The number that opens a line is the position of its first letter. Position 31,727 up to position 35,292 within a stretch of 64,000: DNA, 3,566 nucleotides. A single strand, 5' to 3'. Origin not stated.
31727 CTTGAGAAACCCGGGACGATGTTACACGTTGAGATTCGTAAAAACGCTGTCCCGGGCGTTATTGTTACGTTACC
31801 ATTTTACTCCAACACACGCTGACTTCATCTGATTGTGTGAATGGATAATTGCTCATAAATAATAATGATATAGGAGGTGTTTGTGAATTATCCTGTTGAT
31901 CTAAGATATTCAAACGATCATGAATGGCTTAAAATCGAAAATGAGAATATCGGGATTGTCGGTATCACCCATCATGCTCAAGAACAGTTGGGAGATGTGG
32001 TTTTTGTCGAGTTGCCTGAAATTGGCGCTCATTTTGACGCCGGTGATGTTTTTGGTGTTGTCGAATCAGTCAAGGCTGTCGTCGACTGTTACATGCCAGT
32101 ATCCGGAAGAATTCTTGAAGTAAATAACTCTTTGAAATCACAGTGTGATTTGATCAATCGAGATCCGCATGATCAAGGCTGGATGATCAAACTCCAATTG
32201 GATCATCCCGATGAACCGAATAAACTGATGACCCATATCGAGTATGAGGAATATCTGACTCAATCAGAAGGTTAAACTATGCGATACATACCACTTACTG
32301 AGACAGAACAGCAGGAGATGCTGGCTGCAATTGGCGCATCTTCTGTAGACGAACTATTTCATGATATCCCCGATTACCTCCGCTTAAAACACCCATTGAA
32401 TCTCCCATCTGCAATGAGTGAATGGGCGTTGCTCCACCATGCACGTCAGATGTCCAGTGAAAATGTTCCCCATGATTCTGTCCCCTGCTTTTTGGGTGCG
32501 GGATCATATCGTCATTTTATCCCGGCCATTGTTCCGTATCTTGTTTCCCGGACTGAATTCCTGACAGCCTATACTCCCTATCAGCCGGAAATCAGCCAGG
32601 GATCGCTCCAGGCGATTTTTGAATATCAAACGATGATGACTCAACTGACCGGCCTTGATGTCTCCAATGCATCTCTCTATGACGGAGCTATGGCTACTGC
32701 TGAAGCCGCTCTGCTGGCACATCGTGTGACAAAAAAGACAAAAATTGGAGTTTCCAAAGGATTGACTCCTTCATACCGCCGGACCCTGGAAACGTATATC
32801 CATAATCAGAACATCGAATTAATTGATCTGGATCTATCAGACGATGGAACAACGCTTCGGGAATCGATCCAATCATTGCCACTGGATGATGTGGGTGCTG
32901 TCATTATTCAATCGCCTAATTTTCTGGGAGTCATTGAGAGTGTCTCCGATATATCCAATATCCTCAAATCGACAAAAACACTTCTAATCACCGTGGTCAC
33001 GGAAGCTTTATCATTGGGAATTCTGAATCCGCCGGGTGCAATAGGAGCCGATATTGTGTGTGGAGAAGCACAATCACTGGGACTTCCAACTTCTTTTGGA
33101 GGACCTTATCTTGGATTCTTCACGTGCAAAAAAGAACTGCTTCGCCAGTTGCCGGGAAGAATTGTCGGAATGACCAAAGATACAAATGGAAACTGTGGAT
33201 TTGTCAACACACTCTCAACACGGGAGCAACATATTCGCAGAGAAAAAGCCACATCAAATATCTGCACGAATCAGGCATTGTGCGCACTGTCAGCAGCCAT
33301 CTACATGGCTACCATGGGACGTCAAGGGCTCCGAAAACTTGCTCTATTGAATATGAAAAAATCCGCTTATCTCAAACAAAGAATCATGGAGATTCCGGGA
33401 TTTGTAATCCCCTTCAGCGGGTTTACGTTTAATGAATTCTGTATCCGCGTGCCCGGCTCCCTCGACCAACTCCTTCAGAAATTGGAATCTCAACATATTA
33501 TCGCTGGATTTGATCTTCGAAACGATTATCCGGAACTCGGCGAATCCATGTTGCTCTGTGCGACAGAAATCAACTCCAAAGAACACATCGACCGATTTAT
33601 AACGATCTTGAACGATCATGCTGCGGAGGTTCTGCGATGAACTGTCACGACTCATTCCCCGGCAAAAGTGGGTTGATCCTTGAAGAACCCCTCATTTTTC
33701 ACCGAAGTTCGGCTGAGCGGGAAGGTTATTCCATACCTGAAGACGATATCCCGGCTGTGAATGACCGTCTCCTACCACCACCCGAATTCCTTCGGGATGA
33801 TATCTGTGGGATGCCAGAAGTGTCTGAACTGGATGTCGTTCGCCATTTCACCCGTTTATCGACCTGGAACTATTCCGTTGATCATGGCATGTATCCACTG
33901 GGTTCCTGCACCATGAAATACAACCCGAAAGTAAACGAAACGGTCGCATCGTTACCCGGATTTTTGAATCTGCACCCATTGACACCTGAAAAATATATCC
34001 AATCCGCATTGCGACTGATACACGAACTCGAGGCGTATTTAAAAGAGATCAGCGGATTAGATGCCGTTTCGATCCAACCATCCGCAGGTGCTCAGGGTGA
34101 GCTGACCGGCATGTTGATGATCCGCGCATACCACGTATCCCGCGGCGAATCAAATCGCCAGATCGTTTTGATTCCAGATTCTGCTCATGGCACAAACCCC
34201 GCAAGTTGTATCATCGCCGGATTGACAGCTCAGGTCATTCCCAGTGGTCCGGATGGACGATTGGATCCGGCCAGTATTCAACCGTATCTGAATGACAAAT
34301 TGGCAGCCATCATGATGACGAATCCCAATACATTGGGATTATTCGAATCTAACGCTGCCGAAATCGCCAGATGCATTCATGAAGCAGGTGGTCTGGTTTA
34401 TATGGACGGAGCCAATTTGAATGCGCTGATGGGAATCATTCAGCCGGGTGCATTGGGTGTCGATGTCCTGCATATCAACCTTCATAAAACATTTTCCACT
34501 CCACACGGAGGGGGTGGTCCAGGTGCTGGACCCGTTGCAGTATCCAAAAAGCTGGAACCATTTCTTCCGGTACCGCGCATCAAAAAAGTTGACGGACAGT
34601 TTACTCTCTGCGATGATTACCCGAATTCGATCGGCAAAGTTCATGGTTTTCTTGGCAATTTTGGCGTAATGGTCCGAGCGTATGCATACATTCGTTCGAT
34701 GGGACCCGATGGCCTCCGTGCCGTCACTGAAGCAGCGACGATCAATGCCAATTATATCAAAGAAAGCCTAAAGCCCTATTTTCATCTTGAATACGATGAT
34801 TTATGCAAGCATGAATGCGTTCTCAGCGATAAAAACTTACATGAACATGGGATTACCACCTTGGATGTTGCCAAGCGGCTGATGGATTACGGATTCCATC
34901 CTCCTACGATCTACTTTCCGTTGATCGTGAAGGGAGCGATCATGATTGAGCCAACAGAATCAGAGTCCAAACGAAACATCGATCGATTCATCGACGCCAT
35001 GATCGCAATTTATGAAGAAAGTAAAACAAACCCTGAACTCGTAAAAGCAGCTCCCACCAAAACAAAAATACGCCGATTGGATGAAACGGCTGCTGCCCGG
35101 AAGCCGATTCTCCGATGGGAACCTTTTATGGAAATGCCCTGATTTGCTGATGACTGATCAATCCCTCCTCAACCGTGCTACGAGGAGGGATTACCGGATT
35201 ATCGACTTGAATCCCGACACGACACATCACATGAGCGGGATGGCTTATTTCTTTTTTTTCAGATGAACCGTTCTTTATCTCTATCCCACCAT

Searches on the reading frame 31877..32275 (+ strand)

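Call 9: search_protein_families(library=pfam, proteins=[window:31877-32275:+], max_evalue=0.001)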
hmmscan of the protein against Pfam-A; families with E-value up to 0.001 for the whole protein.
window:31877-32275:+ (132 aa): 1 family
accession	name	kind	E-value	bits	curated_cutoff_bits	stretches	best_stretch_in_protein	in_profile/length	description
PF01597.25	GCV_H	-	3.9e-41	140.2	22.2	1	9-128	1-120/122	Glycine cleavage H-protein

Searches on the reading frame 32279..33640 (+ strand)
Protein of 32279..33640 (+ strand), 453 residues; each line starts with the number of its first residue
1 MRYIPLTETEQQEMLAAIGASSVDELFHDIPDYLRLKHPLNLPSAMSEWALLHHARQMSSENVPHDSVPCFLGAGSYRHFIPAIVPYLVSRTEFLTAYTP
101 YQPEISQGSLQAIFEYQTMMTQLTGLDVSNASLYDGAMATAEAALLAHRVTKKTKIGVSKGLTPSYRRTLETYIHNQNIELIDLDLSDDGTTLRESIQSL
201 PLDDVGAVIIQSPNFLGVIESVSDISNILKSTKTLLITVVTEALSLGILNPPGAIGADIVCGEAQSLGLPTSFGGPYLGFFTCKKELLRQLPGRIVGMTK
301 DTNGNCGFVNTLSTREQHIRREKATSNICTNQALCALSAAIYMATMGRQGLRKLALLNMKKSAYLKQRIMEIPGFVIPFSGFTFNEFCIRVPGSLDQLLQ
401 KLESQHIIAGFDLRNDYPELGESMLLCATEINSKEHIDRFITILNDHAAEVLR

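Call 9: search_protein_families(library=pfam, proteins=[window:32279-33640:+], max_evalue=0.001)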
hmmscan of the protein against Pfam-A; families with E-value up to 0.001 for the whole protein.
window:32279-33640:+ (453 aa): 1 family
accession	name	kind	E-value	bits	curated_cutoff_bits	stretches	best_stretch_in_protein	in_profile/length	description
PF02347.22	GDC-P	-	5.1e-128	428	26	1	1-444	1-429/429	Glycine cleavage system P-protein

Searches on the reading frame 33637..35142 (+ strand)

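Call 5: search_protein_families(library=pfam, proteins=[window:33637-35142:+], max_evalue=0.01)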
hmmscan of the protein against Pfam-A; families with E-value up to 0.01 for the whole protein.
window:33637-35142:+ (501 aa): 3 families
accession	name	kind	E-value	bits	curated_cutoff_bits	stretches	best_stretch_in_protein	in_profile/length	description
PF21478.3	GcvP2_C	-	3.4e-33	114.6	27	1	364-463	2-103/122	Glycine dehydrogenase, C-terminal domain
PF02347.22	GDC-P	-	2.6e-06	27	26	1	62-311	47-284/429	Glycine cleavage system P-protein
PF00266.25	Aminotran_5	-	3.4e-06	26.7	21.5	1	175-291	90-207/371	Aminotransferase class-V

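Call 6: search_protein_families(library=ncbifam, proteins=[window:33637-35142:+], max_evalue=0.01)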
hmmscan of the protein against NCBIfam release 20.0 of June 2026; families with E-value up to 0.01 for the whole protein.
window:33637-35142:+ (501 aa): 5 families
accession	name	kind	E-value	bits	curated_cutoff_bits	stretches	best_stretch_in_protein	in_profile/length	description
NF003346.0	PRK04366.1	equivalog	1.2e-215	716.8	441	1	16-494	8-487/487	aminomethyl-transferring glycine dehydrogenase subunit GcvPB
TIGR00461.1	gcvP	equivalog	5.6e-127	424.8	859.2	1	49-463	454-869/939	aminomethyl-transferring glycine dehydrogenase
NF001696.0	PRK00451.1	equivalog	4.3e-20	72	364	2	60-306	45-286/447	aminomethyl-transferring glycine dehydrogenase subunit GcvPA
TIGR01976.1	am_tr_V_VC1184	hypoth_equivalog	0.00046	19.6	352.35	1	204-292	140-227/401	cysteine desulfurase-like protein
TIGR01979.1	sufS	subfamily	0.0005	19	475.1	1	193-291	131-227/403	SufS family cysteine desulfurase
